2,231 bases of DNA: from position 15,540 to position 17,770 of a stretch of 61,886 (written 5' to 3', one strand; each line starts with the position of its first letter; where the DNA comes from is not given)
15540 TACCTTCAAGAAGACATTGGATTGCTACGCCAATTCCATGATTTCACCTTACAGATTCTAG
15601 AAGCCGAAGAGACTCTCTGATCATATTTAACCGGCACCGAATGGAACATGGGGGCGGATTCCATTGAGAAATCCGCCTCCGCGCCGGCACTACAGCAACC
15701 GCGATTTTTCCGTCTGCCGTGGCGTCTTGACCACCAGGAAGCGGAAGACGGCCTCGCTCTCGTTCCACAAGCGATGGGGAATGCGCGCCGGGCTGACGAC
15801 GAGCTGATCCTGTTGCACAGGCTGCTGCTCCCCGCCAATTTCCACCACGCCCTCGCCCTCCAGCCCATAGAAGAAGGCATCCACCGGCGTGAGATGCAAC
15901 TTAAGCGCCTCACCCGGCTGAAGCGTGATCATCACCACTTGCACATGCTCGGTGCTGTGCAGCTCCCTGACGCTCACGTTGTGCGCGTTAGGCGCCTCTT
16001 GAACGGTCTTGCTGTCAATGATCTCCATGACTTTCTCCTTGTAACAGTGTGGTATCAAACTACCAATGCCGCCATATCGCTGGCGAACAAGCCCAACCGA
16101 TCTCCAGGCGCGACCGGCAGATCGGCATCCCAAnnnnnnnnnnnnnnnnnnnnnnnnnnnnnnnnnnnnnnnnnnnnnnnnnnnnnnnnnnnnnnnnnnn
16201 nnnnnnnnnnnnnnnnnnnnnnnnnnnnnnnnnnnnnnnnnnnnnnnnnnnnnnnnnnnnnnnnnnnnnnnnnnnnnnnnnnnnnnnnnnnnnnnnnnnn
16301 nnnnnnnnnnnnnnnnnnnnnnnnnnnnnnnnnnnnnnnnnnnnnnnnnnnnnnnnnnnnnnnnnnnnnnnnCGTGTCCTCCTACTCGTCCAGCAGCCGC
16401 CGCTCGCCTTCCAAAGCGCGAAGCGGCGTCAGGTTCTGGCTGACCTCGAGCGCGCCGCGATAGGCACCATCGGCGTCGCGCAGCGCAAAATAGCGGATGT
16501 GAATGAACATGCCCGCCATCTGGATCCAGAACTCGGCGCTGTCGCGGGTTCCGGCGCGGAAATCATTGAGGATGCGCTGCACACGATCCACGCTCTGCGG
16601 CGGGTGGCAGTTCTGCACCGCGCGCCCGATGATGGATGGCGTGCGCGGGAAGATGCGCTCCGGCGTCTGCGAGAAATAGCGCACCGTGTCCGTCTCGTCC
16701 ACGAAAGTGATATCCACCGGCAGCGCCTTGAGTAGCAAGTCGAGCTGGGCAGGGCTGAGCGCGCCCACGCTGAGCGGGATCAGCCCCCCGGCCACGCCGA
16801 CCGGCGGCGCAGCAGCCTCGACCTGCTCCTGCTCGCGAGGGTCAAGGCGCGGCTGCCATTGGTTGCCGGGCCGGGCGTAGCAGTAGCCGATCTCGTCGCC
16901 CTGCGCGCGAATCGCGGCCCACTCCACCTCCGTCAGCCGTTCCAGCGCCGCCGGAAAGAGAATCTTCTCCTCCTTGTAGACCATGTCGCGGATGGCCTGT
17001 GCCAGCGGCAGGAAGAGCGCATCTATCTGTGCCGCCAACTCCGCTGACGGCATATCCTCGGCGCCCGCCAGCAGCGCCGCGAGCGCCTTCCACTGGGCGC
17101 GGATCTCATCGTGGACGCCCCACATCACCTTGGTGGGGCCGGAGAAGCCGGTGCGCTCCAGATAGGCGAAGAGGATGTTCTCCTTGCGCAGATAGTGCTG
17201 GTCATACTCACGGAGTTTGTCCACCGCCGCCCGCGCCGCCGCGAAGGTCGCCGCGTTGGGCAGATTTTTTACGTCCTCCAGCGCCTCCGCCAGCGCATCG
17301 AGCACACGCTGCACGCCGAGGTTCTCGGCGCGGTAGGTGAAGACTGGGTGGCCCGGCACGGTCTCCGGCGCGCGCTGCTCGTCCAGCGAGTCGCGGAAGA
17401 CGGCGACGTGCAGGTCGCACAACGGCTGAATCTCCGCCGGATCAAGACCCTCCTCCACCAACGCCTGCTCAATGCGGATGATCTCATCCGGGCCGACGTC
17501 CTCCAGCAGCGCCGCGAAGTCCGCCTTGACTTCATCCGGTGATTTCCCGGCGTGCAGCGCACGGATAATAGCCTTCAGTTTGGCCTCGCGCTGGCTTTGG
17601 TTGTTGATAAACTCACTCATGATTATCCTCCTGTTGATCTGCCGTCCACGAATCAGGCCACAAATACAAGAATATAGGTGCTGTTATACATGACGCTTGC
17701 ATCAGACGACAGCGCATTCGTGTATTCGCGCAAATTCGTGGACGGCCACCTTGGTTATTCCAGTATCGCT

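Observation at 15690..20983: Extended hybrid-cluster-protein operon: Crp/Fnr, ferredoxin, hcp, DoxX, DUF438, ubiquitin-fold protein, cupin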

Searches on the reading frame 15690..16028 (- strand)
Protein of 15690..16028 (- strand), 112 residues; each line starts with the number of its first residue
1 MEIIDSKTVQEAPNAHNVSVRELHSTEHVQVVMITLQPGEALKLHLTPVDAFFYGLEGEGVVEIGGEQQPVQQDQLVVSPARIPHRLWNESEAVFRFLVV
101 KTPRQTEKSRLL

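Call 14: search_solved_structures(query=window:15690-16028:-, max_evalue=0.1)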
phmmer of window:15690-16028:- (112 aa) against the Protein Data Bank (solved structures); distinct sequences matched with E-value up to 0.1: 34.
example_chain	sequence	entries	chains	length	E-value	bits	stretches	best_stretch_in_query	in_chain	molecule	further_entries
1v70_A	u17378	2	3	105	5.8e-09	39.3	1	19-104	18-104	probable antibiotics synthesis protein | hypothetical protein TTHA0104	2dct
3rns_A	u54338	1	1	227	7.5e-06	29.3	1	27-100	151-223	Cupin 2 conserved barrel domain protein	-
1yhf_A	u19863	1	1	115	2e-05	27.9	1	21-103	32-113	hypothetical protein SPy1581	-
2oa2_A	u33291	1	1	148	0.00022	24.6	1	18-94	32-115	BH2720 protein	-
2qnk_A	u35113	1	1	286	0.00024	24.4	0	27-89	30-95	3-hydroxyanthranilate 3,4-dioxygenase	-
5tk5_A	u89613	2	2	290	0.00025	24.4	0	27-89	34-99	3-hydroxyanthranilate 3,4-dioxygenase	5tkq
2b8m_A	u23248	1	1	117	0.0004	23.8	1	15-105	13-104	Hypothetical protein MJ0764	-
1lr5_A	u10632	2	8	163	0.0042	20.5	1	24-94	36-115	Auxin binding protein 1 | auxin-binding protein 1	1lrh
3nst_A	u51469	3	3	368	0.017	18.5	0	52-97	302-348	Gentisate 1,2-dioxygenase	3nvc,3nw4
4fag_A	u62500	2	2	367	0.02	18.3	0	52-97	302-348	Gentisate 1,2-dioxygenase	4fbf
4fah_A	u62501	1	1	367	0.022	18.2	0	52-97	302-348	Gentisate 1,2-dioxygenase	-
2phd_A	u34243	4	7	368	0.022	18.2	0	52-97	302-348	Gentisate 1,2-dioxygenase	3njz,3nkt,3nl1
7zvy_E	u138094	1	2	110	0.025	18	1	26-102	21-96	Cupin_2 domain-containing protein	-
7zvy_G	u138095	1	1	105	0.026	17.9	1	27-102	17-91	Cupin_2 domain-containing protein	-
7zvy_B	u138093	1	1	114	0.026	17.9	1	25-102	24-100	Cupin_2 domain-containing protein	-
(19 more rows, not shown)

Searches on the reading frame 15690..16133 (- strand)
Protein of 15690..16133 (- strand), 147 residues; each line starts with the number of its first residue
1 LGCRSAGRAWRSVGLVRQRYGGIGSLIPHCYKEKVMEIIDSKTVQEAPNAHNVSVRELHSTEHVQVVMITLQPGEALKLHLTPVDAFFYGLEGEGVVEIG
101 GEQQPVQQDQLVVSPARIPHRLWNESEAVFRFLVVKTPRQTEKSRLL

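Call 3: search_protein_families(library=pfam, proteins=[window:15690-16133:-], max_evalue=0.01)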
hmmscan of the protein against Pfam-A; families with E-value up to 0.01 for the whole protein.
window:15690-16133:- (147 aa): 3 families
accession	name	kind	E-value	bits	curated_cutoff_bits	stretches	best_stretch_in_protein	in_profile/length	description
PF07883.17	Cupin_2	-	3.4e-16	59.1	27.2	1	68-135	2-69/70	Cupin domain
PF02311.25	AraC_binding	-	0.00089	19.4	21.1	1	90-135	29-74/135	AraC-like ligand binding domain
PF06052.18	3-HAO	-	0.0075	16.4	25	0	63-139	32-110/151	3-hydroxyanthranilic acid dioxygenase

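Call 4: search_protein_families(library=ncbifam, proteins=[window:15690-16133:-], max_evalue=0.01)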
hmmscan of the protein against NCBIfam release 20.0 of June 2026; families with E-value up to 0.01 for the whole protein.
window:15690-16133:- (147 aa): 3 families
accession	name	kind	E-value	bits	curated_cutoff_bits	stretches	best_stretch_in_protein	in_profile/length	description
NF009763.0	PRK13264.1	equivalog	0.00024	21.1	220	1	56-142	28-115/178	3-hydroxyanthranilate 3,4-dioxygenase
TIGR03037.1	anthran_nbaC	equivalog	0.00036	20.6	145.95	1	65-141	29-107/159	3-hydroxyanthranilate 3,4-dioxygenase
TIGR03214.2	ura-cupin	equivalog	0.00063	19.3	200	1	54-138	38-124/249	(S)-ureidoglycine aminohydrolase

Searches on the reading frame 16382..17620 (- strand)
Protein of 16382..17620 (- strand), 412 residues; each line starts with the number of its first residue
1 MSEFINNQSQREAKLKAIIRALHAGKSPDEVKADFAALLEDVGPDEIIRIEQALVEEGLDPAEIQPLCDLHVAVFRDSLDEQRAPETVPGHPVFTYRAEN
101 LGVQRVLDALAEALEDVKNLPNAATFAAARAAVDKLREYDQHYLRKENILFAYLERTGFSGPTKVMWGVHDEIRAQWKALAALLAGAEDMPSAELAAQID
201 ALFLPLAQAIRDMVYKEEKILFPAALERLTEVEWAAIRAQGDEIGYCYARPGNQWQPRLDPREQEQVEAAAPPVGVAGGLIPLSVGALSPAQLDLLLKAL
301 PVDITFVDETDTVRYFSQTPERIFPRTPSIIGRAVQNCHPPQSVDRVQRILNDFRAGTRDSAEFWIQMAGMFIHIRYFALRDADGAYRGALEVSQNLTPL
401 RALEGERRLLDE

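Call 3: search_protein_families(library=pfam, proteins=[window:16382-17620:-], max_evalue=0.01)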
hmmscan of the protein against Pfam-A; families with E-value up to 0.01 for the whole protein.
window:16382-17620:- (412 aa): 4 families
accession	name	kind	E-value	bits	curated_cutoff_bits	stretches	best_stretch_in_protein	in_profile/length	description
PF13596.12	PAS_10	-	1.1e-29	103.6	22.1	1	293-398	1-106/106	PAS domain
PF04282.18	DUF438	-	4.3e-24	84.6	25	1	15-80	1-66/67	Family of unknown function (DUF438)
PF01814.28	Hemerythrin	-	6.9e-18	65.8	25.3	1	95-225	5-127/127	Hemerythrin HHE cation binding domain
PF08448.16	PAS_4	-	0.00018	22.1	23.1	1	298-401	2-109/110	PAS fold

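Call 4: search_protein_families(library=ncbifam, proteins=[window:16382-17620:-], max_evalue=0.01)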
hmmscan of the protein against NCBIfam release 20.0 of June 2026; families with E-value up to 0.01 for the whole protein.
window:16382-17620:- (412 aa): 1 family
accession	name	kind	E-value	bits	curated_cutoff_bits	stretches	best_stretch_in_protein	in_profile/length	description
NF008221.0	PRK10992.1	equivalog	0.0036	16.8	254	0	135-227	122-218/220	iron-sulfur cluster repair protein YtfE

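Call 12: search_solved_structures(query=window:16382-17620:-, max_evalue=1)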
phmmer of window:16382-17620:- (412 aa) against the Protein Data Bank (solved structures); distinct sequences matched with E-value up to 1: 2.
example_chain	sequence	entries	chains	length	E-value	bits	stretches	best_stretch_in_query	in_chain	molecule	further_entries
3cax_A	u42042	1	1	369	1.6e-59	205.4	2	281-411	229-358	Uncharacterized protein PF0695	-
2qkp_A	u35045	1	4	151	6.8e-25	91.4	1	282-406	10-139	Uncharacterized protein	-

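Call 30: find_homologous_proteins(query=window:16382-17620:-, max_evalue=1e-10)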
Query window:16382-17620:- (412 aa): 5460 proteins with E <= 1e-10 among 8000 candidates; the best 120 are listed.
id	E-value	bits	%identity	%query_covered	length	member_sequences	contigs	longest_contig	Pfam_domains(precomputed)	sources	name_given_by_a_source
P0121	1.4e-270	915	100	100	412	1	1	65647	PF13596.13,PF01814.29,PF04282.19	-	-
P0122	1.1e-192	659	73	100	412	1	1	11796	PF13596.13,PF01814.29,PF04282.19,PF08448.17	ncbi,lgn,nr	ncbi:MAG: DUF438 domain-containing protein [Anaerolineae bacterium]|nr:DUF438 domain-containing prot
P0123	2.6e-191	654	72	100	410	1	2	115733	PF13596.13,PF01814.29,PF04282.19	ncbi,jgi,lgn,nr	ncbi:MAG: DUF438 domain-containing protein [Anaerolineae bacterium]|jgi:DUF438 domain-containing pro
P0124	2.0e-190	651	71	100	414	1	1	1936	PF13596.13,PF01814.29,PF04282.19,PF08448.17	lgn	-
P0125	3.7e-190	650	73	100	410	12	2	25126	PF13596.13,PF01814.29,PF04282.19,PF08448.17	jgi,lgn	-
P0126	8.3e-190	649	73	100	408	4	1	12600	PF13596.13,PF01814.29,PF04282.19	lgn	-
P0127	8.1e-189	646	72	100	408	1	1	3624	PF13596.13,PF01814.29,PF04282.19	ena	-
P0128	2.3e-188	645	72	100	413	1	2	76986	PF13596.13,PF01814.29,PF04282.19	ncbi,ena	-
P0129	3.5e-188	644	72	100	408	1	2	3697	PF13596.13,PF01814.29,PF04282.19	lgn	-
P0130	4.0e-188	644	72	100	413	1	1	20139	PF13596.13,PF01814.29,PF04282.19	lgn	-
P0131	4.0e-188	644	71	100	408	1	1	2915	PF13596.13,PF01814.29,PF04282.19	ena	-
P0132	5.1e-188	643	71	100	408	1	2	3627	PF13596.13,PF01814.29,PF04282.19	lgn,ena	-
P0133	5.6e-188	643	71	100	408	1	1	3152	PF13596.13,PF01814.29,PF04282.19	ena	-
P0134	1.6e-187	642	71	100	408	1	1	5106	PF13596.13,PF01814.29,PF04282.19,PF08448.17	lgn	-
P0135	2.6e-187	641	71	100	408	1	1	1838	PF13596.13,PF01814.29,PF04282.19,PF08448.17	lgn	-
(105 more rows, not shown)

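Call 53: search_solved_structures(query=window:16382-17620:-, max_evalue=0.00001, show_alignments=2)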
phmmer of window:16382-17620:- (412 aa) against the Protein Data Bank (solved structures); distinct sequences matched with E-value up to 0.00001: 2.
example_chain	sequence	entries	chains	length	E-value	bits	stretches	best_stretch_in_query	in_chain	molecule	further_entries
3cax_A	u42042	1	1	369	1.6e-59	205.4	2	281-411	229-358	Uncharacterized protein PF0695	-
2qkp_A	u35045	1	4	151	6.8e-25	91.4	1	282-406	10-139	Uncharacterized protein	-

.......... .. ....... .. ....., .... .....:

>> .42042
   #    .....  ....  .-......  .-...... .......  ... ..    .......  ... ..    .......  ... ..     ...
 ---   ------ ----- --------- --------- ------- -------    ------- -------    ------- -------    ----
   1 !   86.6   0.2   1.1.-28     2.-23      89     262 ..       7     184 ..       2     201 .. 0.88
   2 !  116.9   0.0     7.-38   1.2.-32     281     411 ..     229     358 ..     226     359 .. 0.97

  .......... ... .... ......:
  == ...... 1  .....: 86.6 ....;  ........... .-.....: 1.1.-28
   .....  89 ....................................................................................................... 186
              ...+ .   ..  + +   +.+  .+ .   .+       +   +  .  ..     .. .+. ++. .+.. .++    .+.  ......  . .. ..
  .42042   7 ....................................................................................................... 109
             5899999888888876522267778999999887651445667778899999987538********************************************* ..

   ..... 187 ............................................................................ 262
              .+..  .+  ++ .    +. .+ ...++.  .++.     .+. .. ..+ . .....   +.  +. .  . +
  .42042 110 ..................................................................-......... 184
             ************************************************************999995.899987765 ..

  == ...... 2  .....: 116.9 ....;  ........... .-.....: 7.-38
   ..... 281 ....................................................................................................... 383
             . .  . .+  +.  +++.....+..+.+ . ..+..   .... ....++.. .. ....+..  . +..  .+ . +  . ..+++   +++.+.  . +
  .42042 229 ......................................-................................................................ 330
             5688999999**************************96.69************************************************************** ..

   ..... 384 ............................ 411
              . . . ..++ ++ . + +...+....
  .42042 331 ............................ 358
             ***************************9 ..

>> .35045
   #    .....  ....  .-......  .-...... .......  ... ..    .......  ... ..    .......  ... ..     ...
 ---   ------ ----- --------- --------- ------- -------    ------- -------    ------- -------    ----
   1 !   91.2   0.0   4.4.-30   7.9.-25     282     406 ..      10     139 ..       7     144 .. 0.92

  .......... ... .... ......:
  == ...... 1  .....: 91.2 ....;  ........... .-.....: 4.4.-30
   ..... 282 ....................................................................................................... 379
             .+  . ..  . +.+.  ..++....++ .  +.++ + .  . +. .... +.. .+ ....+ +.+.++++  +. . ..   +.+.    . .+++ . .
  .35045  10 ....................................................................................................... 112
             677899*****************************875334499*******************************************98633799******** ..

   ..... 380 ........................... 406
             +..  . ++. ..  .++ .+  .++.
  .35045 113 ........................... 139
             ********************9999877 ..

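Call 79: predict_structure(alignment_id=A2)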
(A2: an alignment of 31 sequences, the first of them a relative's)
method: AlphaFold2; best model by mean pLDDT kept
length: 412 residues; sequences in the alignment: 31
mean_pLDDT: 79.1   pTM: 0.73
mean pLDDT of the five models: 79.1, 78.6, 73.5, 70.9, 70.4
residues with pLDDT >= 90: 125; 70-90: 173; 50-70: 96; < 50: 18
segments of 3 or more residues with pLDDT < 50: 1-6, 270-277
pLDDT, mean of each block of 10 residues (from residue 1): 49 68 66 64 57 61 63 67 78 90 93 96 95 91 87 84 81 90 89 94 94 89 88 87 65 75 56 48 78 75 89 83 78 86 86 94 86 92 93 88 58 43
secondary structure, 60 per line:
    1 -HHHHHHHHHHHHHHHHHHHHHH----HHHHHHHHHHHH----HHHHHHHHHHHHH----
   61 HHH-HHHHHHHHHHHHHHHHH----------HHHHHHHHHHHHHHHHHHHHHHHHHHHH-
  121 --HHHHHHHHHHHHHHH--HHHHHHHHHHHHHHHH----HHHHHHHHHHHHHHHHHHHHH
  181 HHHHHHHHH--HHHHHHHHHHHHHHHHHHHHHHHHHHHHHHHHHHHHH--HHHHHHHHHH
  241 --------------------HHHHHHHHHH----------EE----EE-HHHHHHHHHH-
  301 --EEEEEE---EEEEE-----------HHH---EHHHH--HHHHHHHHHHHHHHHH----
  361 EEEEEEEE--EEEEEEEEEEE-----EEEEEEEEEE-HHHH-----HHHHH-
elements in order: H2-23 H28-39 H44-56 H65-81 H92-119 H123-137 H140-155 H160-189 H192-228 H231-240 H261-270 H290-299 E303-308 E312-316 H335-338 H341-356 E361-368 E371-381 E387-396 H398-401 H407-411

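Call 82: fold_search(model_id=the predicted structure, library=pdb)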
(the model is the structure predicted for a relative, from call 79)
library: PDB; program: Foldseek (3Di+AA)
matches with E <= 10: 856; with E <= 0.001: 25
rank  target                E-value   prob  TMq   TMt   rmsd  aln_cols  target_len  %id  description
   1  3cax                  7.6e-23  1.00  0.41  0.47  19.4       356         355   35  Crystal structure of uncharacterized protein PF0695 (released 2008-03-18)
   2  2qkp_A                5.9e-11  1.00  0.28  0.74   3.1       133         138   37  Crystal structure of C-terminal domain of SMU_1151c from Streptococcus mutans (released 2007-07-24)
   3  2qkp_B                7.2e-11  1.00  0.28  0.75   3.2       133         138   37  Crystal structure of C-terminal domain of SMU_1151c from Streptococcus mutans (released 2007-07-24)
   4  2qkp_D                1.3e-10  1.00  0.27  0.76   3.0       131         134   37  Crystal structure of C-terminal domain of SMU_1151c from Streptococcus mutans (released 2007-07-24)
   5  9a5d_A                2.1e-05  1.00  0.23  0.16  31.1       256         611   13  Integrative model of WALK-YYCH by crosslinking MS and deep learning (released 2024-09-18)
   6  2ykf                  2.0e-04  1.00  0.22  0.33   3.0       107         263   19  Sensor region of a sensor histidine kinase (released 2012-06-06)
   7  3vol                  2.6e-04  1.00  0.21  0.54   5.4       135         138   14  X-ray Crystal Structure of PAS-HAMP Aer2 in the CN-bound Form (released 2012-05-23)
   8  2ykh_A                2.7e-04  1.00  0.22  0.33   6.4       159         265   15  Sensor region of a sensor histidine kinase (released 2012-06-06)
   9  8js5_G                3.3e-04  1.00  0.24  0.38  17.3       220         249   16  Dimeric PAS domains of oxygen sensor FixL with ferric unliganded heme (released 2024-06-26)
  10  3k3c_C                3.8e-04  1.00  0.23  0.56   4.6       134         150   13  The N-terminal PAS domain crystal structure of Rv1364c from Mycobacterium tuberculosis at 1.62 (released 2010-09-29)
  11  8js5_A                3.8e-04  1.00  0.25  0.38   8.2       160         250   17  Dimeric PAS domains of oxygen sensor FixL with ferric unliganded heme (released 2024-06-26)
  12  3mxq_A                4.2e-04  1.00  0.21  0.62   4.6       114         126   14  Crystal structure of sensory box sensor histidine kinase from Vibrio cholerae (released 2010-05-26)
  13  8js6_E                4.9e-04  1.00  0.24  0.37  19.2       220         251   17  Dimeric PAS domains of oxygen sensor FixL in complex with cyanide-bound ferric heme (released 2024-06-26)
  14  8js5_B                4.9e-04  1.00  0.24  0.37  20.9       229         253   15  Dimeric PAS domains of oxygen sensor FixL with ferric unliganded heme (released 2024-06-26)
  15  8js5_C                5.1e-04  1.00  0.24  0.38  20.0       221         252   17  Dimeric PAS domains of oxygen sensor FixL with ferric unliganded heme (released 2024-06-26)
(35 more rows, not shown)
